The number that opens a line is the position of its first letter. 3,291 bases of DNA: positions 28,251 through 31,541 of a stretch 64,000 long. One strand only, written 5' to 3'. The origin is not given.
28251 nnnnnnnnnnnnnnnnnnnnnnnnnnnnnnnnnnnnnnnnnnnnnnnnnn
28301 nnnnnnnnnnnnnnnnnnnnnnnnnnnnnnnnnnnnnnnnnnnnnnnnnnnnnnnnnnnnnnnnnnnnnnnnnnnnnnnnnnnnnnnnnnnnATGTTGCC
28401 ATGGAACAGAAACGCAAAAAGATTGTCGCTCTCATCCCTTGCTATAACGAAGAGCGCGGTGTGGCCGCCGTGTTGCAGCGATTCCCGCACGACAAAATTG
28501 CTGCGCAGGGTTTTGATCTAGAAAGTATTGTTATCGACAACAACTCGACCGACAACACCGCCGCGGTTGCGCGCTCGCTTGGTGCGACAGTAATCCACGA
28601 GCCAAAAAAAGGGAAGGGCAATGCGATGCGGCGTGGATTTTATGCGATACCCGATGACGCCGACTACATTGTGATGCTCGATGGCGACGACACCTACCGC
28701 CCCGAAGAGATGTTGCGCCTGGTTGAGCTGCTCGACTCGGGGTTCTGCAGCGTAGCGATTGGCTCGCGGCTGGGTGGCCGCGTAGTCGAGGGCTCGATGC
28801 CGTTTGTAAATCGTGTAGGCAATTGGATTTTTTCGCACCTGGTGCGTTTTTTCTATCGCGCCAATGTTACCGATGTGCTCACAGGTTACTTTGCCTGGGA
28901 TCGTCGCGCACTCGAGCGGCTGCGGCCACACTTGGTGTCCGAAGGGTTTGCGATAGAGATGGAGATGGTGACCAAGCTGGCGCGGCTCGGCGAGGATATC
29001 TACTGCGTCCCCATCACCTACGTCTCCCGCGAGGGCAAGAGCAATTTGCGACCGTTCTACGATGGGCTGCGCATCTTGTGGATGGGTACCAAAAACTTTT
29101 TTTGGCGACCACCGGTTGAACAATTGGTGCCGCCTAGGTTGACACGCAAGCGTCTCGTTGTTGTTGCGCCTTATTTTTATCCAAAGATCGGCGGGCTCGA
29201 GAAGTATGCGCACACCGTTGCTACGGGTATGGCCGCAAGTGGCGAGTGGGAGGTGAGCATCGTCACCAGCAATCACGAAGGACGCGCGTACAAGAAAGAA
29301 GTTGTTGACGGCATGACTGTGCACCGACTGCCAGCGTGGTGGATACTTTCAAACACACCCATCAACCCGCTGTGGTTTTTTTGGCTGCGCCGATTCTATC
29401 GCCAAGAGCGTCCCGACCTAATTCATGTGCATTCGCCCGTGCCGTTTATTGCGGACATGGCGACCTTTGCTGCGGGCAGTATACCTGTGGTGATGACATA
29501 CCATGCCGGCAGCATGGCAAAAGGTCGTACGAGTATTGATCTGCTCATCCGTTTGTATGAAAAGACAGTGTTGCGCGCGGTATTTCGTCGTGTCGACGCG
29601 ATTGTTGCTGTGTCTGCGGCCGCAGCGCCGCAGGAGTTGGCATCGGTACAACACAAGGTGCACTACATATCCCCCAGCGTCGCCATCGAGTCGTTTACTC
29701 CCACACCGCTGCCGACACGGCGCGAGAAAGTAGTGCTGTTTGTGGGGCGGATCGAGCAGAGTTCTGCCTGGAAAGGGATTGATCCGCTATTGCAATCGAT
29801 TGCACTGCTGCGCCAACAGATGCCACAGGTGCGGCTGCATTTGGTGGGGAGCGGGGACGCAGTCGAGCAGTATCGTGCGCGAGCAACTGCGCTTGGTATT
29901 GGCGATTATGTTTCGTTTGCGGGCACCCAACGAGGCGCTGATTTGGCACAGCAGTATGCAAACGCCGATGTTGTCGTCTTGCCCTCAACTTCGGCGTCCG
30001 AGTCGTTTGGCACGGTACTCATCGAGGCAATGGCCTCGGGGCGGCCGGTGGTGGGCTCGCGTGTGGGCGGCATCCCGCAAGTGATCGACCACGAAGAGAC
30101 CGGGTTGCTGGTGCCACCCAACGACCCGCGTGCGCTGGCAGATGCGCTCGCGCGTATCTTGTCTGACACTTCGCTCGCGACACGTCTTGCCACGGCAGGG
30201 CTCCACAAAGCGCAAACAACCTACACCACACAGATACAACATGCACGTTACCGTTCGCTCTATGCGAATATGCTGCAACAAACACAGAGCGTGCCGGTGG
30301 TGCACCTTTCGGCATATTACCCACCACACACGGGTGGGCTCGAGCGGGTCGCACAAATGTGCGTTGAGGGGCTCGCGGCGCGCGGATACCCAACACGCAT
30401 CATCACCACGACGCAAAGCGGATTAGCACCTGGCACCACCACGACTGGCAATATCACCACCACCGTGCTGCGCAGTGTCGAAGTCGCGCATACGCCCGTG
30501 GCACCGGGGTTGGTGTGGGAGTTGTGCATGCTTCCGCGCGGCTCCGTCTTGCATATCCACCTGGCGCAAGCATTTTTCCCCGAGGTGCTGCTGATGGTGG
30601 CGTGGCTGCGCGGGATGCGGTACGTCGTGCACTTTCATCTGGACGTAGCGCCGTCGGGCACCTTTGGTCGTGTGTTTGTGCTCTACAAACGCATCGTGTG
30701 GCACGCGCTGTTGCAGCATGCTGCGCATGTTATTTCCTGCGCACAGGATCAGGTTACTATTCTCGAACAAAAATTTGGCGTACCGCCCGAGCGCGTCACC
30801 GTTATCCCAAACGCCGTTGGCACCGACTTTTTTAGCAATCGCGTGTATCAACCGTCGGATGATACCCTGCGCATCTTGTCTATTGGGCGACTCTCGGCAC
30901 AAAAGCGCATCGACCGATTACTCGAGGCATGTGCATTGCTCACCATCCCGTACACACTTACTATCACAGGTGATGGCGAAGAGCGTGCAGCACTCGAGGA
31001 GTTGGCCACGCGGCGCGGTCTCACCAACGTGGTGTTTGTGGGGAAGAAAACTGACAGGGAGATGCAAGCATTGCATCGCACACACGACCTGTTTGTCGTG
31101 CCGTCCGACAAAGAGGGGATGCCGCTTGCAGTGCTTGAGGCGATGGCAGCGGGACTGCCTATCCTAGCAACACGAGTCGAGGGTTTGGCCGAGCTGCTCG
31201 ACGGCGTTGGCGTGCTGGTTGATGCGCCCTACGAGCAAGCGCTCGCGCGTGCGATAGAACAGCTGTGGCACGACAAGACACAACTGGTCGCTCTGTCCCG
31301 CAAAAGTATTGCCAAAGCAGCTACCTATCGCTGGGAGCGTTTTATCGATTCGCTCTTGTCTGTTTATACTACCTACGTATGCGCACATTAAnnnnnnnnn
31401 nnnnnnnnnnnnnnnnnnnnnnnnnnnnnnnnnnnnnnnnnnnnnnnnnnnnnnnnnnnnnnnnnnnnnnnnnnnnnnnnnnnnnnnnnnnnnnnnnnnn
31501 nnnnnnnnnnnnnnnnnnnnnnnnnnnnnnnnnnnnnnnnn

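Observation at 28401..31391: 996-aa GT2-GT4-GT4 triple glycosyltransferase fusion heading a cell-envelope glycan locus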

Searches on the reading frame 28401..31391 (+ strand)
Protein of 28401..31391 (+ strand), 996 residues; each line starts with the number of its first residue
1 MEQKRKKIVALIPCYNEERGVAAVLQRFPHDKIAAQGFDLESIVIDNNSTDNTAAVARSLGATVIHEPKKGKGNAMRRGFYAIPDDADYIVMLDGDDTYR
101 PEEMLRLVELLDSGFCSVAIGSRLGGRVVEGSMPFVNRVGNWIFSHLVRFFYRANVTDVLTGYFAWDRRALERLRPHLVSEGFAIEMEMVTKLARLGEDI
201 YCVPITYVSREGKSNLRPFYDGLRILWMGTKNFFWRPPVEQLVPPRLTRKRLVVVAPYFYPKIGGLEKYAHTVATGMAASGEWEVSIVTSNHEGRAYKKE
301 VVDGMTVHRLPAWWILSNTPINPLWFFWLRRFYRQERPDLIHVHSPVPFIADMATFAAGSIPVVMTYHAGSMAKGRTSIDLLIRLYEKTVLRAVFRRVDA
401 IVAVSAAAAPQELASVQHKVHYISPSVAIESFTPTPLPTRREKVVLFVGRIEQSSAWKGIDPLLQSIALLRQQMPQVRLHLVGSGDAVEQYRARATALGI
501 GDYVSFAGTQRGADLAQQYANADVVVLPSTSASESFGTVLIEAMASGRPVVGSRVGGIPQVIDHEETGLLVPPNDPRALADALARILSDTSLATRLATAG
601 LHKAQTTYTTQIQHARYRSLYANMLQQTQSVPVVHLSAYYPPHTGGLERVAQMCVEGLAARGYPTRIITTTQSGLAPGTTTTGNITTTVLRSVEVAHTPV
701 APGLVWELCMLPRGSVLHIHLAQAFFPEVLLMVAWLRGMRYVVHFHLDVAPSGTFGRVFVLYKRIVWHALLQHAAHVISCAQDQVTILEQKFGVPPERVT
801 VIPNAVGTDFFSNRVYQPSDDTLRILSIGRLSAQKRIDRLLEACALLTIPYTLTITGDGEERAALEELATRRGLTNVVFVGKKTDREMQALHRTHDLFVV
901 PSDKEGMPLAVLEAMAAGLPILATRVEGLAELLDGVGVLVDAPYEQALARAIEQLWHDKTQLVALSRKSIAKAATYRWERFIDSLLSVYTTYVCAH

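Call 7: search_protein_families(library=pfam, proteins=[window:28401-31391:+], max_evalue=0.01)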
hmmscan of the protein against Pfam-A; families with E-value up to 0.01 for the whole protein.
window:28401-31391:+ (996 aa): 8 families
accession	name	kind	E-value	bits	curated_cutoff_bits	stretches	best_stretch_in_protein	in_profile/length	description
PF00534.26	Glycos_transf_1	-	3.4e-75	251.7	26.4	2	441-600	14-169/172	Glycosyl transferases group 1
PF13692.12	Glyco_trans_1_4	-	1.1e-72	243.4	27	2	442-589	1-142/142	Glycosyl transferases group 1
PF13439.12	Glyco_transf_4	-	3.2e-40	138.4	28.5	2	263-427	1-166/170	Glycosyltransferase Family 4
PF13579.12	Glyco_trans_4_4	-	1.5e-34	120.1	29.7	2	264-409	1-139/158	Glycosyl transferase 4-like domain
PF20706.3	GT4-conflict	-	2.5e-27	96.3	26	2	805-939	178-324/385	Family 4 Glycosyltransferase in conflict systems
PF00535.33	Glycos_transf_2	-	4.5e-23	82.4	23.3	1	11-173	3-166/168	Glycosyl transferase family 2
PF13524.12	Glyco_trans_1_2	-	2.8e-13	50.5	25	1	472-611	10-136/144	Glycosyl transferase-like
PF13477.12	Glyco_trans_4_2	-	2.6e-08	34.6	23.4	1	279-403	21-137/139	Glycosyl transferase 4-like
